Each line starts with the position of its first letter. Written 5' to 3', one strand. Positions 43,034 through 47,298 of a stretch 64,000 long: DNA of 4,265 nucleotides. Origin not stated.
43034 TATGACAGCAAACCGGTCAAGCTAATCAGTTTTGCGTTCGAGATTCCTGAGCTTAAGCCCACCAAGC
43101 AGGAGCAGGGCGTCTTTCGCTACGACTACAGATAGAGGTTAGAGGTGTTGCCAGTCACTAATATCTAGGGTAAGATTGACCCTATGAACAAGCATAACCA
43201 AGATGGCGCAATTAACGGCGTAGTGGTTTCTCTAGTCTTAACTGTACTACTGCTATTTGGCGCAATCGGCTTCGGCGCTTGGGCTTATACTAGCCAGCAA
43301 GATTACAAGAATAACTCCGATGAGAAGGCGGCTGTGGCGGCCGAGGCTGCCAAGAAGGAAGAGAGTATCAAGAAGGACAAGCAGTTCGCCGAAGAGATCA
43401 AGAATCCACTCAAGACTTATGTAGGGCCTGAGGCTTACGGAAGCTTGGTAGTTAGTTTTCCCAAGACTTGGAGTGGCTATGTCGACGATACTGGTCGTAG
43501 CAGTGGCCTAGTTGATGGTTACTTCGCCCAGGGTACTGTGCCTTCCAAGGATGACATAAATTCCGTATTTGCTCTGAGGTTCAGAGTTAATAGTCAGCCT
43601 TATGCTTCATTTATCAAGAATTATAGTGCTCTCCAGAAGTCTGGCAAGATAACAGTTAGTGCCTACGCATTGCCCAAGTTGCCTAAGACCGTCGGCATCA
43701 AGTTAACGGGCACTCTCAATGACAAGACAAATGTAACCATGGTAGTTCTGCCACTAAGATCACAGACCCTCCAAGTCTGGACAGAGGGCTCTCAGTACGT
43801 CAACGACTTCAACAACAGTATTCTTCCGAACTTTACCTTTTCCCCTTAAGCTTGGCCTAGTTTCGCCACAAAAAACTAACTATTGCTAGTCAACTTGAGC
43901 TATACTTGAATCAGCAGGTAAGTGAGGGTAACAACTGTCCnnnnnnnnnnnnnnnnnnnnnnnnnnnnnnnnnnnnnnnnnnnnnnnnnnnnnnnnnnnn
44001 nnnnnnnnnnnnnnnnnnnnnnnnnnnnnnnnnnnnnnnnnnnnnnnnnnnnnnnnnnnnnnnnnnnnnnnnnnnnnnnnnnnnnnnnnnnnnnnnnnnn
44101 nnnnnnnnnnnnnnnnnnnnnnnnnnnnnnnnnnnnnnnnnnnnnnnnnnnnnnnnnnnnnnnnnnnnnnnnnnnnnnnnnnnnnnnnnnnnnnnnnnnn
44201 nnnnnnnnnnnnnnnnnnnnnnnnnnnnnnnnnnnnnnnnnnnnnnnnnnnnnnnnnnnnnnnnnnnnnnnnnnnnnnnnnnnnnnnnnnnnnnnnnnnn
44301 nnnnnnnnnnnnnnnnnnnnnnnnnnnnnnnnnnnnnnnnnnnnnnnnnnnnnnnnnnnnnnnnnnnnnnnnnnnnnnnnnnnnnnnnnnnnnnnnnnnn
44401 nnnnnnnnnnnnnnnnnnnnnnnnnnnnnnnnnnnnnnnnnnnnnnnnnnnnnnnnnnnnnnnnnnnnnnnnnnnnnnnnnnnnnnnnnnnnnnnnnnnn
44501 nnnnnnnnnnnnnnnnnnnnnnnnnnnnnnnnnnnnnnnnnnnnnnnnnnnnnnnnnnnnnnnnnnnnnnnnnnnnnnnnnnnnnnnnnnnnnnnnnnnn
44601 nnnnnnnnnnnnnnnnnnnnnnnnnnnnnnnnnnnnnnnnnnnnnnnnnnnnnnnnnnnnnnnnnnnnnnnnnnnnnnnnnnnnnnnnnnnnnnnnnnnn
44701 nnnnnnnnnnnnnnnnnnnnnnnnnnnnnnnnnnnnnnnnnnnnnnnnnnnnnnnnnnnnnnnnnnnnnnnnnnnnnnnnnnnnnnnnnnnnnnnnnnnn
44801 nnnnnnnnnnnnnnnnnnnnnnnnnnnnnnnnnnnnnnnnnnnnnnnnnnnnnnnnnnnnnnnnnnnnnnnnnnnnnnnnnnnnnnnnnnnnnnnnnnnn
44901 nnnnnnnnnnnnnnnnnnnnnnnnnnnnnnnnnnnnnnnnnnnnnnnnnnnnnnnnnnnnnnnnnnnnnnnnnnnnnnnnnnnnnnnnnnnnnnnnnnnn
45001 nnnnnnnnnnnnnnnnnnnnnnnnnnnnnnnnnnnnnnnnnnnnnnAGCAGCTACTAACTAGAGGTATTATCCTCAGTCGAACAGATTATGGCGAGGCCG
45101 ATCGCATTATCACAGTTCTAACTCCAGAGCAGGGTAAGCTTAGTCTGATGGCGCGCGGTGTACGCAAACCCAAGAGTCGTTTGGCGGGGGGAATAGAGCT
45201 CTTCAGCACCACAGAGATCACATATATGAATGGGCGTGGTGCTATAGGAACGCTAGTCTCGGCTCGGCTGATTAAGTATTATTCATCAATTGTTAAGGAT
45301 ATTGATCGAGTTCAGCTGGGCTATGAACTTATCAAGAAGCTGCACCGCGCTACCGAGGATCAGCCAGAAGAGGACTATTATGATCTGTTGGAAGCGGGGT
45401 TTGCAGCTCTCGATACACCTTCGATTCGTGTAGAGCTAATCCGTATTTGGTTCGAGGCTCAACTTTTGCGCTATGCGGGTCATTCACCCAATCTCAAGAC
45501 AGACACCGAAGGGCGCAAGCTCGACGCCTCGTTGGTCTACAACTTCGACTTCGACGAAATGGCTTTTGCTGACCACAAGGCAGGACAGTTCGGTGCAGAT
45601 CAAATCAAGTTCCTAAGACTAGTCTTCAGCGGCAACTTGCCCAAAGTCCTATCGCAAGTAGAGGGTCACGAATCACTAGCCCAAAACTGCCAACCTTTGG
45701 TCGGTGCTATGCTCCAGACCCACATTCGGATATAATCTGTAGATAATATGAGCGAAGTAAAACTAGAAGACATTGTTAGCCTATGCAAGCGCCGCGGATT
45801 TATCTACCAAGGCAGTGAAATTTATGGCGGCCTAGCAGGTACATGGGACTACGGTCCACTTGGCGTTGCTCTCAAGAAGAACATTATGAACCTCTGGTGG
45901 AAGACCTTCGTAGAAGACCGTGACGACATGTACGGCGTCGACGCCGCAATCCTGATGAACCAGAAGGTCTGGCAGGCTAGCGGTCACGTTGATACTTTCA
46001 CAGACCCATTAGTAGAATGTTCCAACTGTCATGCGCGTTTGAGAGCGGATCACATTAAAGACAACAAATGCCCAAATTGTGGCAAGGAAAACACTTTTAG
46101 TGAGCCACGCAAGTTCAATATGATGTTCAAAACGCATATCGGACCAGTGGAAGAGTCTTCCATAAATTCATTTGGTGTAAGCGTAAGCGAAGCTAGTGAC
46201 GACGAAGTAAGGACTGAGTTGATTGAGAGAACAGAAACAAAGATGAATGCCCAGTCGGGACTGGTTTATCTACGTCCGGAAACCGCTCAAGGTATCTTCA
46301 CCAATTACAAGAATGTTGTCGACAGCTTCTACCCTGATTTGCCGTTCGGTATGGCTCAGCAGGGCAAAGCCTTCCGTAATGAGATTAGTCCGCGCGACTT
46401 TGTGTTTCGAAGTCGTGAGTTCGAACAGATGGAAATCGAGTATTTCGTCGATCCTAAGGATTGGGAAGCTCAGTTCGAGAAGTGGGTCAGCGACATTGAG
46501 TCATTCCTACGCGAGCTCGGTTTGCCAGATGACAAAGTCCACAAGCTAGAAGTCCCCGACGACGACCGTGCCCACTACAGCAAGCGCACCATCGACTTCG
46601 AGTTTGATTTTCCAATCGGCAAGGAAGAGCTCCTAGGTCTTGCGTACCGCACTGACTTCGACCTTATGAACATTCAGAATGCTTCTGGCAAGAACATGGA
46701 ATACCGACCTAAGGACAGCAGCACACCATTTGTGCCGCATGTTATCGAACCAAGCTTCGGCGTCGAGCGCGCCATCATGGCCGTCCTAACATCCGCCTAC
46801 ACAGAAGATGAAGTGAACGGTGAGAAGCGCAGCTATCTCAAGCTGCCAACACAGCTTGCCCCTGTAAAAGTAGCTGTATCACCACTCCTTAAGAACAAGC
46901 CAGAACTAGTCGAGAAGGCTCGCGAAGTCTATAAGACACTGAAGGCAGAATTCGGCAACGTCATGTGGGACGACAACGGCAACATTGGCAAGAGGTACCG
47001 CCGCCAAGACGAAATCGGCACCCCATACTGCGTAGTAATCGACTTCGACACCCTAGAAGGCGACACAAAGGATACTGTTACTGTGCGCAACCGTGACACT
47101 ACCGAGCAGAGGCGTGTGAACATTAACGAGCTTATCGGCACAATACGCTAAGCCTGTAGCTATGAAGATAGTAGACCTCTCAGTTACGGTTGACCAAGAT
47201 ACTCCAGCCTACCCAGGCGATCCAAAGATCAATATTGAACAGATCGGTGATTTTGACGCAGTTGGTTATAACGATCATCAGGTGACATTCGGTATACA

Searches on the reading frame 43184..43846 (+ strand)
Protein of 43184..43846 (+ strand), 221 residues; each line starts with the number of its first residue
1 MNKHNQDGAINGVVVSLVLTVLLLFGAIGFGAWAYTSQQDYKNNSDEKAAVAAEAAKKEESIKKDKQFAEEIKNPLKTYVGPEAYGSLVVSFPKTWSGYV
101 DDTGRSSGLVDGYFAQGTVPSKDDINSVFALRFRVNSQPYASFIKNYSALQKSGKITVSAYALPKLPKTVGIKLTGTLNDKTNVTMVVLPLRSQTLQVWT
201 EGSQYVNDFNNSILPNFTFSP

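Call 83: search_protein_families(library=pfam, max_evalue=0.05, proteins=[window:43184-43846:+])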
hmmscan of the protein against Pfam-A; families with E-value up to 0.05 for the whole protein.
window:43184-43846:+ (221 aa): 2 families
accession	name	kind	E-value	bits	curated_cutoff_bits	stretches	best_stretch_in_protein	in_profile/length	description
PF13179.11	DUF4006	-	0.025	14.9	22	1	9-45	9-45/64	Family of unknown function (DUF4006)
PF14575.11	EphA2_TM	-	0.044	14.9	28.9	0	14-85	2-58/74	Ephrin type-A receptor 2 transmembrane domain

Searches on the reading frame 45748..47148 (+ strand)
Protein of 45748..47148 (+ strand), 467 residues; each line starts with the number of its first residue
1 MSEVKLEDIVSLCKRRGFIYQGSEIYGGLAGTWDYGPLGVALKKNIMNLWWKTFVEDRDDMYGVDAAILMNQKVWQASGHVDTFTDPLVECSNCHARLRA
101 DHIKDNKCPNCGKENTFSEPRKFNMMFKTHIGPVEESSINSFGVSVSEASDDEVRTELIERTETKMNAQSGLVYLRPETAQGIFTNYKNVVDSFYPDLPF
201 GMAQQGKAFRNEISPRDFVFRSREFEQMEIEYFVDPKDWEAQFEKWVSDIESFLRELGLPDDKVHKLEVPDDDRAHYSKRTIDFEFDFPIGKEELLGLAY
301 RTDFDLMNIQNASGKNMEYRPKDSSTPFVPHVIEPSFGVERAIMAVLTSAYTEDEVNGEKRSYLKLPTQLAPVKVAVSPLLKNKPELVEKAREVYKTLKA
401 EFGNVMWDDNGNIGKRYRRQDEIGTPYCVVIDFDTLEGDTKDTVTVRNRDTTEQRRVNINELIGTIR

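Call 42: find_encoding_contigs(protein=window:45748-47148:+, flank=10000, max_places=1)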
Protein window:45748-47148:+ (467 aa): 5 contigs read that carry it; 1 place shown.
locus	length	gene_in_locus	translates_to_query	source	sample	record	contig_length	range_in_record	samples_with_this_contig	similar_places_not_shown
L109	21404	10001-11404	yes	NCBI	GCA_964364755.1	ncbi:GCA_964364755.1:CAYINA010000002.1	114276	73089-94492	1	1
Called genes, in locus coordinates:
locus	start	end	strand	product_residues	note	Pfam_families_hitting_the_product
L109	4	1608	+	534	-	PF06418:CTP_synth_N, PF00117:GATase, PF07722:Peptidase_C26 (weak)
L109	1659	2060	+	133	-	PF00072:Response_reg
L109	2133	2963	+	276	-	-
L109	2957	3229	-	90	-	PF01016:Ribosomal_L27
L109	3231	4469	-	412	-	PF01555:N6_N4_Mtase (faint), PF01170:UPF0020 (faint)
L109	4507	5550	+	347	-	PF03706:LPG_synthase_TM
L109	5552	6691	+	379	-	PF13742:tRNA_anti_2, PF01336:tRNA_anti-codon (weak), PF02601:Exonuc_VII_L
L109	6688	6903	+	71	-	PF02609:Exonuc_VII_S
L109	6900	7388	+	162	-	PF02353:CMAS (weak), PF13489:Methyltransf_23, PF13649:Methyltransf_25 (weak)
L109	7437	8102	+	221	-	-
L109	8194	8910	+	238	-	-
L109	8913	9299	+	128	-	PF00072:Response_reg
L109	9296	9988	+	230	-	PF11967:RecO_N, PF02565:RecO_C (weak)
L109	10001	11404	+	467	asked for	PF00587:tRNA-synt_2b, PF03129:HGTP_anticodon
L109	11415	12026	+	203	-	PF04199:Cyclase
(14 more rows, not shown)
